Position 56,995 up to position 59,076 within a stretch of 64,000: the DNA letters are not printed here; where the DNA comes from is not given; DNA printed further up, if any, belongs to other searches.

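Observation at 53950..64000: Cluster of large ORFan genes built from duplicated modules (A, B1, B2, C1, C2) with no recognisable domains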

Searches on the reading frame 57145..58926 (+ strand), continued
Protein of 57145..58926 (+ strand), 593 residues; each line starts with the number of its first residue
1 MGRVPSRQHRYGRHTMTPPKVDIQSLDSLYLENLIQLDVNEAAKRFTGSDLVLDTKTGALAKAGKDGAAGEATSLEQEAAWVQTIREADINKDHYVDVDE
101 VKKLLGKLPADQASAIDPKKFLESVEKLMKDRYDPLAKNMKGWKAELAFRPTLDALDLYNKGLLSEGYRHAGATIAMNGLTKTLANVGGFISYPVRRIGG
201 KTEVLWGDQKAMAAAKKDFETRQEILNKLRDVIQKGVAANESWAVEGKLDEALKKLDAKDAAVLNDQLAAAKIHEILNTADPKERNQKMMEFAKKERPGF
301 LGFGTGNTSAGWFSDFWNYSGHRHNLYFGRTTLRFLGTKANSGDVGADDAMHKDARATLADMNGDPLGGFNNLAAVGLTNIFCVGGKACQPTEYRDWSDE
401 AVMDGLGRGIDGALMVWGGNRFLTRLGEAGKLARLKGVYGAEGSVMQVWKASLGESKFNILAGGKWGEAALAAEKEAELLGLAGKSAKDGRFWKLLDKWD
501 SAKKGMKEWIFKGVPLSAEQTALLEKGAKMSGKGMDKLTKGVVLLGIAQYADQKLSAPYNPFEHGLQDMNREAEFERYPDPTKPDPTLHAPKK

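Call 67: search_protein_families(library=pfam, proteins=[P0078, P0082, P0083, P0091, P0098, P0110, P0114, P0117, P0106, P0111], max_evalue=0.01)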
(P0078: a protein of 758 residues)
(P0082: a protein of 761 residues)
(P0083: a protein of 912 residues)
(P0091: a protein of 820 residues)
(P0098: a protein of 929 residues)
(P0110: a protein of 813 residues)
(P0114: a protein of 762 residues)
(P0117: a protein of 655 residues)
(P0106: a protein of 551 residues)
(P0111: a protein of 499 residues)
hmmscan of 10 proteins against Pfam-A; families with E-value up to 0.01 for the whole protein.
P0078 (758 aa): 0 families

P0082 (761 aa): 2 families
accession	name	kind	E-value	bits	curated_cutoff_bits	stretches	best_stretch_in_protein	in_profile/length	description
PF13405.12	EF-hand_6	-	0.00048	20.1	25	0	87-106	8-27/30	EF-hand domain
PF00036.39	EF-hand_1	-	0.0012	18.7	25.4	0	86-107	7-28/29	EF hand domain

P0083 (912 aa): 0 families

P0091 (820 aa): 0 families

P0098 (929 aa): 0 families

P0110 (813 aa): 0 families

P0114 (762 aa): 0 families

P0117 (655 aa): 0 families

P0106 (551 aa): 2 families
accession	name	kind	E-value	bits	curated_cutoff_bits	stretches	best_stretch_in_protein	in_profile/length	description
PF12704.14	MacB_PCD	-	6.6e-23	82.5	27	1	110-318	8-206/207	MacB-like periplasmic core domain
PF02687.27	FtsX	-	2.7e-17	63.3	25.5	1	25-124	3-107/120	FtsX-like permease C-terminal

P0111 (499 aa): 0 families

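Call 82: search_protein_families(library=padloc, proteins=[window:57190-58926:+], max_evalue=0.1)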
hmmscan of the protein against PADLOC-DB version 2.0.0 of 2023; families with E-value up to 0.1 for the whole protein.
window:57190-58926:+ (578 aa): 0 families

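Call 83: search_protein_families(library=phrogs, proteins=[window:57190-58926:+], max_evalue=0.1)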
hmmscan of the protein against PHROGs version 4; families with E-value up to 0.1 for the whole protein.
window:57190-58926:+ (578 aa): 0 families
